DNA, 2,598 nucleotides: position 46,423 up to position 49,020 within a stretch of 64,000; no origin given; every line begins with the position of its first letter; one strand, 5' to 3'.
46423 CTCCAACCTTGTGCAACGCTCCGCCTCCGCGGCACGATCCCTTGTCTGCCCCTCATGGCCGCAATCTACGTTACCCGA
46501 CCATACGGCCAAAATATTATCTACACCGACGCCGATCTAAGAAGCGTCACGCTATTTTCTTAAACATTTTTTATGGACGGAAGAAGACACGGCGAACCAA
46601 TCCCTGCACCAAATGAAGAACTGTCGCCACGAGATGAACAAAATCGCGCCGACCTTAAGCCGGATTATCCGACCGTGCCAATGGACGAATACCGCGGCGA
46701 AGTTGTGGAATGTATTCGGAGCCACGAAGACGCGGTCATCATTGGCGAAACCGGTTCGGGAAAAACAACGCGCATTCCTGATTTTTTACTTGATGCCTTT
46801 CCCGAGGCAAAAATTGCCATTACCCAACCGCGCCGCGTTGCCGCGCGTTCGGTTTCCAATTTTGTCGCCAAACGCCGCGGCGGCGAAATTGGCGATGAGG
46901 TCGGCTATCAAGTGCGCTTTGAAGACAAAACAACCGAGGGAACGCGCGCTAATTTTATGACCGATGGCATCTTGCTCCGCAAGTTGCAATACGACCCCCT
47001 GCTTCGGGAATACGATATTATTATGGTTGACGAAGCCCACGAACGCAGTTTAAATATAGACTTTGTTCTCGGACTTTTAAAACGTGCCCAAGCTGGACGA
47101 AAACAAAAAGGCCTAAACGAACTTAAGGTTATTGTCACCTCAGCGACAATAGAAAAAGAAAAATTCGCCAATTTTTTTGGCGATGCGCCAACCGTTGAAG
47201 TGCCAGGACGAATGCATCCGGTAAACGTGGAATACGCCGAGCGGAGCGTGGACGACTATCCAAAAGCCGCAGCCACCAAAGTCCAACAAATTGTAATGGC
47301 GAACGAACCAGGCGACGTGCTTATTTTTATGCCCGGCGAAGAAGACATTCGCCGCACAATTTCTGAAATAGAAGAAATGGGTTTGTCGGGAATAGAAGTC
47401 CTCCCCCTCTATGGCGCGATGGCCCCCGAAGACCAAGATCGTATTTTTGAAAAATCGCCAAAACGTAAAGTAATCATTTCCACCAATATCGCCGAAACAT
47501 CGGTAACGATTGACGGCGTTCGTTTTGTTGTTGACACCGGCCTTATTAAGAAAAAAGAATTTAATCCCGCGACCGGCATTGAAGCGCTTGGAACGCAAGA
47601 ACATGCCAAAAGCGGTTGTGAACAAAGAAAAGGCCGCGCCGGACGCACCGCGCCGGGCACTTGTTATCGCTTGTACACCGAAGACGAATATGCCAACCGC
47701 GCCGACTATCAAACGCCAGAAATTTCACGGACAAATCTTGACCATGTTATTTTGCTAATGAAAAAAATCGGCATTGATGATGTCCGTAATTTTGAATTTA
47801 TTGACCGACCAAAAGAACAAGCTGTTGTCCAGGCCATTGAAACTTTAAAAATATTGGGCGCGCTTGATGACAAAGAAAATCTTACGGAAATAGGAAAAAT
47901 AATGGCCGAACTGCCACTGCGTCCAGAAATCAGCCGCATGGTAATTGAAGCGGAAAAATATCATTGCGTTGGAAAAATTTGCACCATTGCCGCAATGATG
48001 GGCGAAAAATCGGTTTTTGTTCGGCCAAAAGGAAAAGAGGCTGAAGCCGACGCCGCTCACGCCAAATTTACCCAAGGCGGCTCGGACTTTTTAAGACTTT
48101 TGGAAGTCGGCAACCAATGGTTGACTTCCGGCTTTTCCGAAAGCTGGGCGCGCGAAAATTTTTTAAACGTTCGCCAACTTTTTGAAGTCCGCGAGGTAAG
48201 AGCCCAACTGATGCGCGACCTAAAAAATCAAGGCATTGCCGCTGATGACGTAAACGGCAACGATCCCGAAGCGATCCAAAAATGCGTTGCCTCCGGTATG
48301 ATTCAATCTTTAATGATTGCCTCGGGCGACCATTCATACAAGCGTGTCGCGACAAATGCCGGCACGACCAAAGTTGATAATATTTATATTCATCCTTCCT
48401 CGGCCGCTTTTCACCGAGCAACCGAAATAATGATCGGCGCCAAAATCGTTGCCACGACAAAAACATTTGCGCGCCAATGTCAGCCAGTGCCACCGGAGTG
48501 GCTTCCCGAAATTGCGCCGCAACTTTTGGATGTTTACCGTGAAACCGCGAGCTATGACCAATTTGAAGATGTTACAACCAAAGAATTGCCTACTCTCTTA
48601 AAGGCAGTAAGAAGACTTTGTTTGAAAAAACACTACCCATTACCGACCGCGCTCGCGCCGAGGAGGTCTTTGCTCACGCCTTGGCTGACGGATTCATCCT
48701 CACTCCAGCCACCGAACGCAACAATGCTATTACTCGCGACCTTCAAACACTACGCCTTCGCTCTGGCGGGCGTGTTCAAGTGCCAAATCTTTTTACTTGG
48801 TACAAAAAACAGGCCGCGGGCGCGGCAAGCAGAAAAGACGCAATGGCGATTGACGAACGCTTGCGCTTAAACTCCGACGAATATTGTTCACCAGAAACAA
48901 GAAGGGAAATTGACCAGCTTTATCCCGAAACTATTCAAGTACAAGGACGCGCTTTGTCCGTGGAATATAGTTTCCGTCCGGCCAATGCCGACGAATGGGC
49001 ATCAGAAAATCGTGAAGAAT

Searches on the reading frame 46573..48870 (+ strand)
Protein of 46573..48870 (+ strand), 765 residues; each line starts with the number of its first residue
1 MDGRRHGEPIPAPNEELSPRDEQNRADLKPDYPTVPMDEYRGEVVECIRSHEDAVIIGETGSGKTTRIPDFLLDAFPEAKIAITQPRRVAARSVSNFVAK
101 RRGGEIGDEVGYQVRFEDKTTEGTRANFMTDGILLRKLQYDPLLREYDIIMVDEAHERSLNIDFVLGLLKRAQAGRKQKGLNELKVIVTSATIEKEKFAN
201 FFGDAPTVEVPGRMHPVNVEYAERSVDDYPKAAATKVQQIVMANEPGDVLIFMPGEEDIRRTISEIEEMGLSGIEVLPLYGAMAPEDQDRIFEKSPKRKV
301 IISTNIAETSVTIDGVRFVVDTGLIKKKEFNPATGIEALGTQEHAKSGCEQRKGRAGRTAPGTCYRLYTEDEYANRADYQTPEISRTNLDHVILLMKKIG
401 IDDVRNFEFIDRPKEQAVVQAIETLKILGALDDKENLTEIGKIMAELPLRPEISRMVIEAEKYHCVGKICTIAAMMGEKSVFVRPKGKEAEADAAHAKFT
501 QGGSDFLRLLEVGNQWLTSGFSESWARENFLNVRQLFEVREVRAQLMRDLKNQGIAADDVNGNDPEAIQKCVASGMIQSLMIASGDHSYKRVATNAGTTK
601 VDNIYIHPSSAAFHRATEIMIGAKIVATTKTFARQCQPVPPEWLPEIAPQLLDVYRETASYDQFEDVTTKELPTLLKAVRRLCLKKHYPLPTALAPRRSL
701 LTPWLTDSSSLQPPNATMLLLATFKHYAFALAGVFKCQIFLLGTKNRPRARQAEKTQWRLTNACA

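Call 69: search_protein_families(library=pfam, proteins=[window:46573-48870:+], max_evalue=0.00001)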
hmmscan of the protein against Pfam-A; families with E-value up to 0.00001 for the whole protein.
window:46573-48870:+ (765 aa): 5 families
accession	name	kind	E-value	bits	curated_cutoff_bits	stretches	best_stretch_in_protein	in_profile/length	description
PF00271.37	Helicase_C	-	8.4e-14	52.2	23.5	1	236-359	5-109/110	Helicase conserved C-terminal domain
PF07717.22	OB_NTP_bind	-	4.6e-11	43.2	29.5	1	568-650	1-82/83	Oligonucleotide/oligosaccharide-binding (OB)-fold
PF04408.29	HA2_N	-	3.5e-10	40.1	21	1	421-449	1-29/29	Helicase associated domain (HA2), winged-helix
PF00270.35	DEAD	-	1.6e-08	34.9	26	1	43-196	6-162/167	DEAD/DEAH box helicase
PF21010.2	HA2_C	-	4.3e-08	34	21.3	1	451-507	2-75/77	Helicase associated domain (HA2), ratchet-like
